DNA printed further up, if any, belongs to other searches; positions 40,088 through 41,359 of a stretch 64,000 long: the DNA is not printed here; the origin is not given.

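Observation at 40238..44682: Glycosyltransferase (SenB-like?), ArsR-rhodanese, desaturase, rhodanese, SemiSWEET and GH84 cluster: possible thio-/seleno-sugar metabolism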

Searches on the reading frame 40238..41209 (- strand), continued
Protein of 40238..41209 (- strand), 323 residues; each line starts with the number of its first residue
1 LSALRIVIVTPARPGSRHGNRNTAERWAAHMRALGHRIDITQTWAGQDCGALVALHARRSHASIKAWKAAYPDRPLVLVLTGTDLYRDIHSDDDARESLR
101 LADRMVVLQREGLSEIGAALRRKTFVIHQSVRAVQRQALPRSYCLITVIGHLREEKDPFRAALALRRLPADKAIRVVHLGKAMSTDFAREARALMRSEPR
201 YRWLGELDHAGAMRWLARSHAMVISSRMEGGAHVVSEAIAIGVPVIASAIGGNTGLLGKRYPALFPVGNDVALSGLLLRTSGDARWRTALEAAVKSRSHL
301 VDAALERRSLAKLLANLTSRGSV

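Call 22: search_protein_families(library=pfam, proteins=[L081:3392-6226:-, L081:6223-7533:-, L081:7597-8457:-, L081:8560-9738:+, L081:11282-11608:+, L081:12226-12738:-, L081:12972-14105:-, L081:14162-15358:-, L081:15635-16843:+], max_evalue=0.001)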
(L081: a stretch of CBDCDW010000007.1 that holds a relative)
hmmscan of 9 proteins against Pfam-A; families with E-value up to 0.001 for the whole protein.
L081:3392-6226:- (944 aa): 2 families
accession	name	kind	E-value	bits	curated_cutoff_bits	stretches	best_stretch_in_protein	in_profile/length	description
PF00873.25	ACR_tran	-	2.6e-197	658.2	28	1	4-940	2-939/1021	AcrB/AcrD/AcrF family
PF03176.21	MMPL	-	5e-10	39.3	20.5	1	340-487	151-300/333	MMPL family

L081:6223-7533:- (436 aa): 2 families
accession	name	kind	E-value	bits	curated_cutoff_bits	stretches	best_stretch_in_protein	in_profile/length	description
PF16576.10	HlyD_D23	-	1.1e-26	93.9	30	1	152-342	31-214/214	Barrel-sandwich domain of CusB or HlyD membrane-fusion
PF13437.12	HlyD_3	-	4.4e-20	72.8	22.2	1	238-339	1-106/106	HlyD family secretion protein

L081:7597-8457:- (286 aa): 1 family
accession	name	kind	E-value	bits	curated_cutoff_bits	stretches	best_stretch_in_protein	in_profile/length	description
PF03781.23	FGE-sulfatase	-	1.5e-53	182.5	23.3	1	48-286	2-255/255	Sulfatase-modifying factor enzyme 1-like domain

L081:8560-9738:+ (392 aa): 1 family
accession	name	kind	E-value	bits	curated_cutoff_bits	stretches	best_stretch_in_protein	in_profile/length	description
PF07555.19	NAGidase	-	7.3e-82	275.5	25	1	10-309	1-282/295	beta-N-acetylglucosaminidase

L081:11282-11608:+ (108 aa): 1 family
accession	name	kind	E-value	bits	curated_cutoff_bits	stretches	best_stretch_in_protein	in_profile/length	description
PF01471.23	PG_binding_1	-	2.4e-17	63.3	23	1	50-105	2-57/57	Putative peptidoglycan binding domain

L081:12226-12738:- (170 aa): 0 families

L081:12972-14105:- (377 aa): 3 families
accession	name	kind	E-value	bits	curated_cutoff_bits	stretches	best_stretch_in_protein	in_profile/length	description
PF00005.33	ABC_tran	-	5.1e-35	121.5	25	1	21-169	1-136/137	ABC transporter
PF08402.16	TOBE_2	-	3.8e-09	37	21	1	289-361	1-74/76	TOBE domain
PF13304.12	AAA_21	-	2.7e-06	28.1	27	1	136-201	232-299/304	AAA domain, putative AbiEii toxin, Type IV TA system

L081:14162-15358:- (398 aa): 1 family
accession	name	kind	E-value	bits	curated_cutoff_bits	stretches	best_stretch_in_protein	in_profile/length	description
PF07883.17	Cupin_2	-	1.9e-05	24.7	27.2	1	88-156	4-67/70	Cupin domain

L081:15635-16843:+ (402 aa): 2 families
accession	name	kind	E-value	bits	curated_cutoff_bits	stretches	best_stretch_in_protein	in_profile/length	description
PF01547.30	SBP_bac_1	-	3.1e-08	34.4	26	1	70-335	11-306/307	Bacterial extracellular solute-binding protein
PF13416.11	SBP_bac_8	-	0.00095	19.5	27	0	73-346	3-260/279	Bacterial extracellular solute-binding protein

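Call 26: search_solved_structures(query=window:40238-41209:-, show_alignments=1)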
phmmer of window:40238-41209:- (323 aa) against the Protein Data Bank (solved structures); distinct sequences matched with E-value up to 0.001: 6.
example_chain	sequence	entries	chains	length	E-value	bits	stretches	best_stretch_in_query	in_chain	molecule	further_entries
8jjq_C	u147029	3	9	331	1.3e-59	205.3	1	4-280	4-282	TIGR04348 family glycosyltransferase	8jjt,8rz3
8jjn_C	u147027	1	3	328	1.5e-59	205.1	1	4-280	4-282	TIGR04348 family glycosyltransferase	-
8fbx_A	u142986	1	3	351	1.6e-59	205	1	4-280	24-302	Selenosugar synthase SenB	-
8k5u_A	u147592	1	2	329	1.7e-59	204.9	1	2-281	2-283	Se glycosyltransferase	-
6kih_A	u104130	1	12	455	5.9e-05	25.8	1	139-291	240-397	Tll1590 protein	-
8qoy_A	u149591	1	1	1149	6.1e-05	25.8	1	149-276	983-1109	TagF-like capsule polymerase Cps3D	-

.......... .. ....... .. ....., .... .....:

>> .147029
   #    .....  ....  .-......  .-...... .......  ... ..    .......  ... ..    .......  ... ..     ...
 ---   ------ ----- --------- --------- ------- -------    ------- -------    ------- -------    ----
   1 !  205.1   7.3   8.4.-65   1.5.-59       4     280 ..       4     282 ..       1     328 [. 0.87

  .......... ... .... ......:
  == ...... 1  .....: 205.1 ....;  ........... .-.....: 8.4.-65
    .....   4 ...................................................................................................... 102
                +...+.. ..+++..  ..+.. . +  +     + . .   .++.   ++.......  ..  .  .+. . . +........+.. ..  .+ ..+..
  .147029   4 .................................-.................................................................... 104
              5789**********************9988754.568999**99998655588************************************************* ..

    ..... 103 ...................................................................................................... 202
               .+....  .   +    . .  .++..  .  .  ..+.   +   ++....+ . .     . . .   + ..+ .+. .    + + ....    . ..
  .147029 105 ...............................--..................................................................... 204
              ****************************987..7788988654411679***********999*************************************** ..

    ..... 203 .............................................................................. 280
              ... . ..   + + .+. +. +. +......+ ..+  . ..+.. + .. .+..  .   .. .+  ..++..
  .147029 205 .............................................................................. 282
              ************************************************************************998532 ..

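Call 31: find_encoding_contigs(protein=P0015, flank=10000, max_places=2)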
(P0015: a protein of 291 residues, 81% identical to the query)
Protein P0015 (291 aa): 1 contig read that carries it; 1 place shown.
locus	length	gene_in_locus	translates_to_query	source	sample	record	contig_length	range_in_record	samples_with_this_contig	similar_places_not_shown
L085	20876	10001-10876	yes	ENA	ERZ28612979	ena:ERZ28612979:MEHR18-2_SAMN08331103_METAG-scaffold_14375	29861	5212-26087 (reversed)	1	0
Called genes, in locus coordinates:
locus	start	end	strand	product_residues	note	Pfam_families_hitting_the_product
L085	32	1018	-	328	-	PF03401:TctC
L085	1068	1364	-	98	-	PF03795:YCII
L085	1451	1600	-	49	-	-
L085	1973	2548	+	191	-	PF08551:DUF1751, PF01694:Rhomboid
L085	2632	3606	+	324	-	PF03401:TctC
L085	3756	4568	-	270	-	PF00528:BPD_transp_1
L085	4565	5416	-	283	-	PF00528:BPD_transp_1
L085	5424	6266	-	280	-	PF00005:ABC_tran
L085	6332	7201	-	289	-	PF12974:Phosphonate-bd, PF09084:NMT1 (weak)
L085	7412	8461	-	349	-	PF00586:AIRS, PF02769:AIRS_C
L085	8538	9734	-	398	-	PF12867:DinB_2 (weak), PF03781:FGE-sulfatase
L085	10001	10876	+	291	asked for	PF00534:Glycos_transf_1, PF13692:Glyco_trans_1_4, PF20706:GT4-conflict (weak)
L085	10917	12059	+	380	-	PF02771:Acyl-CoA_dh_N, PF02770:Acyl-CoA_dh_M, PF00441:Acyl-CoA_dh_1, PF08028:Acyl-CoA_dh_2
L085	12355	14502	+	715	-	PF02629:CoA_binding (weak), PF13380:CoA_binding_2, PF13607:Succ_CoA_lig, PF13549:ATP-grasp_5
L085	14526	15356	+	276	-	-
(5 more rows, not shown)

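Call 32: find_encoding_contigs(protein=P0008, flank=10000, max_places=2)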
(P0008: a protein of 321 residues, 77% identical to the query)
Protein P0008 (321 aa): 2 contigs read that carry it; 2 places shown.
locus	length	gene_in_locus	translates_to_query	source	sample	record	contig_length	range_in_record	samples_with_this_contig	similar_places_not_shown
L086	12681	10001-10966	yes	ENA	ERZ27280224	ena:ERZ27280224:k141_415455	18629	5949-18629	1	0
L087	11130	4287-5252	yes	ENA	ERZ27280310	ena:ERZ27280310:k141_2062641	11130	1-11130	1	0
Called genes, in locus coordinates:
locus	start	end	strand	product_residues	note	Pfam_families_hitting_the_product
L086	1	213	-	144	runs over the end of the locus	PF00571:CBS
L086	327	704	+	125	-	-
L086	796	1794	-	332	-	PF03401:TctC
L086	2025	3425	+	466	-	PF02515:CoA_transf_3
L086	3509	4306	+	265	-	PF03328:HpcH_HpaI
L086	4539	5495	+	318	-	PF03401:TctC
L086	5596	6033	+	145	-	PF07331:TctB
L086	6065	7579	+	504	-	PF01970:TctA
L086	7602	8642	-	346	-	PF00586:AIRS, PF02769:AIRS_C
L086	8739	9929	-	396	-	PF03781:FGE-sulfatase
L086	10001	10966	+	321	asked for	PF00534:Glycos_transf_1, PF13692:Glyco_trans_1_4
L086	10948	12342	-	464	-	PF01425:Amidase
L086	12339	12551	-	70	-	-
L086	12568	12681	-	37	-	?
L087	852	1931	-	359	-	PF03401:TctC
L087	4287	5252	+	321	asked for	PF00534:Glycos_transf_1, PF13692:Glyco_trans_1_4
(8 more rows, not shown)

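Call 33: find_encoding_contigs(protein=P0005, flank=10000, max_places=3)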
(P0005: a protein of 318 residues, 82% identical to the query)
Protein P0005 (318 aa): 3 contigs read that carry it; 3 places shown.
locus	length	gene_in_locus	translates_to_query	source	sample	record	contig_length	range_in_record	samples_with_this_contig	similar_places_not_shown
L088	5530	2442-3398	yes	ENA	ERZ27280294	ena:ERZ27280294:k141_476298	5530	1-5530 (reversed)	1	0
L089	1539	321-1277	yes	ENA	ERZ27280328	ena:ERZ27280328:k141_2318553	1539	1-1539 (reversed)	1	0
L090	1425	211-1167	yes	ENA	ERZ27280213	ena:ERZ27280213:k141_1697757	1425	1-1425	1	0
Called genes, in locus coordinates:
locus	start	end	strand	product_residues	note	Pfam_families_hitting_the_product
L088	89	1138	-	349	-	PF00586:AIRS, PF02769:AIRS_C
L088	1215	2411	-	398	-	PF12867:DinB_2 (weak), PF03781:FGE-sulfatase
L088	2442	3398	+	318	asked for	PF00534:Glycos_transf_1, PF13692:Glyco_trans_1_4, PF20706:GT4-conflict (weak)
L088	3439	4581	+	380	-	PF02771:Acyl-CoA_dh_N, PF02770:Acyl-CoA_dh_M, PF00441:Acyl-CoA_dh_1, PF08028:Acyl-CoA_dh_2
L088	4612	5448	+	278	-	-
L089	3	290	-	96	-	?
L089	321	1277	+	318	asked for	PF00534:Glycos_transf_1, PF13692:Glyco_trans_1_4, PF20706:GT4-conflict (weak)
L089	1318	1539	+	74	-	?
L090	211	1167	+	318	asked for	PF00534:Glycos_transf_1, PF13692:Glyco_trans_1_4, PF20706:GT4-conflict (weak)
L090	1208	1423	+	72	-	?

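Call 34: find_encoding_contigs(protein=P0004, flank=10000, max_places=3)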
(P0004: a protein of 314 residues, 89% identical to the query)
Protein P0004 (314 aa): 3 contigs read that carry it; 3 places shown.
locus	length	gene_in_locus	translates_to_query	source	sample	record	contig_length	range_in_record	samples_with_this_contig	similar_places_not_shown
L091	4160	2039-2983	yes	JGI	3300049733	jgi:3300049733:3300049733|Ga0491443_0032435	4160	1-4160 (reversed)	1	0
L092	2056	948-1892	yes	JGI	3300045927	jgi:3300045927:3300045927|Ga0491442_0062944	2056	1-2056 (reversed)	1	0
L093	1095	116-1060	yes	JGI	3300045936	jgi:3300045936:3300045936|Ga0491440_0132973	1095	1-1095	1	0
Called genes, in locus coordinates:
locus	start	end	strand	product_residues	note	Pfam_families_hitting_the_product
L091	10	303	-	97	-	-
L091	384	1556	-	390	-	PF16983:MFS_MOT1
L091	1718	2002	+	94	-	-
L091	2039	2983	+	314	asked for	PF00534:Glycos_transf_1, PF13692:Glyco_trans_1_4, PF20706:GT4-conflict (weak)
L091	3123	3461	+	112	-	-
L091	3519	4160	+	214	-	?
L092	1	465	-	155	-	?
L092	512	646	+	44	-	-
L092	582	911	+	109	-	PF13801:Metal_resist (faint)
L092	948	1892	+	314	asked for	PF00534:Glycos_transf_1, PF13692:Glyco_trans_1_4, PF20706:GT4-conflict (weak)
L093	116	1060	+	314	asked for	PF00534:Glycos_transf_1, PF13692:Glyco_trans_1_4, PF20706:GT4-conflict (weak)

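Call 35: find_encoding_contigs(protein=P0001, flank=10000, max_places=3)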
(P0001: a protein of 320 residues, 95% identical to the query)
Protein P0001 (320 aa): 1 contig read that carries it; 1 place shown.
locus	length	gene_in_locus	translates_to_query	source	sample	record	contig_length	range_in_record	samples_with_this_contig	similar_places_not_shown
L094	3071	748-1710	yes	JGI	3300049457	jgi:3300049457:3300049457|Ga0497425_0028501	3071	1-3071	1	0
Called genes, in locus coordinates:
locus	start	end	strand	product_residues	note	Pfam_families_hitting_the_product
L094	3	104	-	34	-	?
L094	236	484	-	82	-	-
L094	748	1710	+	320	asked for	PF00534:Glycos_transf_1, PF13692:Glyco_trans_1_4, PF20706:GT4-conflict (weak)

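Call 57: search_dna_similar(query=window:40238-41209:-, collection=plasmids, mode=protein, max_evalue=1e-30, max_rows=25)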
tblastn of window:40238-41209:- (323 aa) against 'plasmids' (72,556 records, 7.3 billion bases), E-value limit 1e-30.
Records with a match: 4; places in all: 4; records where one place covers at least 80% of the query: 4.
Best place of each record, by identity: <60% 4.
By first word of the organism name: Methylorubrum 2; Hydrogenophaga 1; Burkholderia 1.
By predicted mobility (MOB-suite, as given by PLSDB): non-mobilizable 2; mobilizable 1; conjugative 1.
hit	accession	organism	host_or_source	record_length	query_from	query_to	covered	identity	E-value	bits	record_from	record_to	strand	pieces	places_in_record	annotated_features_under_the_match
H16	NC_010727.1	Methylorubrum populi BJ001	-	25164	1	318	98%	44.9%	8e-67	233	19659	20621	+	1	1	senB: selenoneine biosynthesis selenosugar synthase SenB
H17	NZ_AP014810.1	Methylorubrum populi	-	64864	1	318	98%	44.9%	9e-67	233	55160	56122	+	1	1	senB: selenoneine biosynthesis selenosugar synthase SenB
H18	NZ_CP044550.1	Hydrogenophaga sp. BPS33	-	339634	5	317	97%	45.4%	1e-64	228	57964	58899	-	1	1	senB: selenoneine biosynthesis selenosugar synthase SenB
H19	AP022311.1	Burkholderia sp. SFA1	-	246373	5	314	96%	43.7%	2e-61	218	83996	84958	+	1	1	glycosyl transferase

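Call 58: get_annotated_region(hit=H18, flank=8000)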
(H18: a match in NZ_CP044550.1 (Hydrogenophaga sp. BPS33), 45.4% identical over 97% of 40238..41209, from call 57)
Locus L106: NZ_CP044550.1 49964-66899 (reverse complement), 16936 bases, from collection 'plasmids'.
description: Hydrogenophaga sp. BPS33 plasmid pBPS33-1, complete sequence
organism: Hydrogenophaga sp. BPS33 (NCBI taxid 2651974)
taxonomy: Bacteria; Pseudomonadota; Betaproteobacteria; Burkholderiales; Comamonadaceae; Hydrogenophaga; Hydrogenophaga sp. BPS33
host: -; source: -; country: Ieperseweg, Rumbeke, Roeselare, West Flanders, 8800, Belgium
typing (MOB-suite, as given by PLSDB): non-mobilizable
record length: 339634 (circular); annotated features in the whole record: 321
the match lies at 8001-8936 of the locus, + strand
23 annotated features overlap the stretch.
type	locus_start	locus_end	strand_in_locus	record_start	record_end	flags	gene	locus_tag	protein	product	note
CDS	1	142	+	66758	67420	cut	-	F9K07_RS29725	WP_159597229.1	thioredoxin domain-containing protein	-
CDS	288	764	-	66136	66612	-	-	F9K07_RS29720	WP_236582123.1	helix-turn-helix domain-containing protein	-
CDS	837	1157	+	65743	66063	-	-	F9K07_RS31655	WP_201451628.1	hypothetical protein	-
CDS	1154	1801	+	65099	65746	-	-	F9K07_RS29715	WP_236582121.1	redoxin domain-containing protein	-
CDS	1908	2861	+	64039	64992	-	-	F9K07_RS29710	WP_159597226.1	arsenic resistance protein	-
CDS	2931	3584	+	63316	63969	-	-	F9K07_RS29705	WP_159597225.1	metalloregulator ArsR/SmtB family transcription factor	GO:0006355 - regulation of DNA-templated transcription [Evidence IEA]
CDS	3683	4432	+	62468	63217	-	-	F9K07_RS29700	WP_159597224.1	MBL fold metallo-hydrolase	-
CDS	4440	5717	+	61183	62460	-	-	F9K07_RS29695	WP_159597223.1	MFS transporter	GO:0055085 - transmembrane transport [Evidence IEA]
CDS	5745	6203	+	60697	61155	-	-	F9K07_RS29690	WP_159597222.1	rhodanese-like domain-containing protein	-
CDS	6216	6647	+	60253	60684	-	-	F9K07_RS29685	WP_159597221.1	hypothetical protein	-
CDS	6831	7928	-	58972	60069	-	-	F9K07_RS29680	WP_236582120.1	SUMF1/EgtB/PvdO family nonheme iron enzyme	-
CDS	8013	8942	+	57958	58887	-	senB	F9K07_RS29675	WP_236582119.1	selenoneine biosynthesis selenosugar synthase SenB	GO:0001887 - selenium compound metabolic process [Evidence IEA]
CDS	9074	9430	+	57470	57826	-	-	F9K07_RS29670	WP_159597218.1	PadR family transcriptional regulator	-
CDS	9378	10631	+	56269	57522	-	chrA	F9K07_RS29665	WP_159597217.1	chromate efflux transporter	GO:0015703 - chromate transport [Evidence IEA]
CDS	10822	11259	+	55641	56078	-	-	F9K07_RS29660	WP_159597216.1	MerR family transcriptional regulator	GO:0006355 - regulation of DNA-templated transcription [Evidence IEA]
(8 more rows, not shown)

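Call 59: get_annotated_region(hit=H16, flank=8000)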
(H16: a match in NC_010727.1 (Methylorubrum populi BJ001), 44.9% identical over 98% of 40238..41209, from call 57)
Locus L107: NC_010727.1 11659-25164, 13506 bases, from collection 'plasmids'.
description: Methylorubrum populi BJ001 plasmid pMPOP01, complete sequence
organism: Methylorubrum populi BJ001 (NCBI taxid 441620)
taxonomy: Bacteria; Pseudomonadota; Alphaproteobacteria; Hyphomicrobiales; Methylobacteriaceae; Methylorubrum; Methylorubrum populi; Methylorubrum populi BJ001
host: -; source: -; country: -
typing (MOB-suite, as given by PLSDB): non-mobilizable
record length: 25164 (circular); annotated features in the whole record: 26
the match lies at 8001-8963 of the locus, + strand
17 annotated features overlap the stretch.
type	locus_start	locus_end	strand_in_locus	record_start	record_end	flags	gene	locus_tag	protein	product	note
CDS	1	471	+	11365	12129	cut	-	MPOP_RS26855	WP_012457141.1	metallophosphoesterase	-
CDS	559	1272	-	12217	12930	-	-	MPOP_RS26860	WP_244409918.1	GntR family transcriptional regulator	-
CDS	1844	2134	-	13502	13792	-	-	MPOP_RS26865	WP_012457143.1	type II toxin-antitoxin system RelE/ParE family toxin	GO:0030541 - plasmid partitioning [Evidence IEA]; GO:0051290 - protein heterotetramerization [Evidence IEA]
CDS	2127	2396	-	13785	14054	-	-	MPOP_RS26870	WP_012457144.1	type II toxin-antitoxin system ParD family antitoxin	GO:0051983 - regulation of chromosome segregation [Evidence IEA]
CDS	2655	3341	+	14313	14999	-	-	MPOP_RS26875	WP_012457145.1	ParA family protein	-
CDS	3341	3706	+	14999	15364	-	-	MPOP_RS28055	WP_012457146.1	hypothetical protein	-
CDS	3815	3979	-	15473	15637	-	-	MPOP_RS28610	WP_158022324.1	hypothetical protein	-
CDS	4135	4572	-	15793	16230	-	-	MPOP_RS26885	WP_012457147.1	hypothetical protein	-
CDS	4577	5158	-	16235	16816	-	-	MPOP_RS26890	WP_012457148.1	recombinase family protein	GO:0006310 - DNA recombination [Evidence IEA]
CDS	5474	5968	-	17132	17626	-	-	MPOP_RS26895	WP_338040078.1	FCD domain-containing protein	-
CDS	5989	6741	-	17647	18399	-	-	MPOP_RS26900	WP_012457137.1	IS6-like element ISMpo1 family transposase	GO:0006313 - DNA transposition [Evidence IEA]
CDS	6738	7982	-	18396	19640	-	senA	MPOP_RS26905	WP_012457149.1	selenoneine synthase SenA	GO:1903257 - selenoneine biosynthetic process [Evidence IEA]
CDS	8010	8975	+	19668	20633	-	senB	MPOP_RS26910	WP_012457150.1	selenoneine biosynthesis selenosugar synthase SenB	GO:0001887 - selenium compound metabolic process [Evidence IEA]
CDS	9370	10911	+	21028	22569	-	-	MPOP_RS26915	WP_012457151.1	CYTH and CHAD domain-containing protein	-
CDS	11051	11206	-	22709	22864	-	-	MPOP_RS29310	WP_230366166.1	hypothetical protein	-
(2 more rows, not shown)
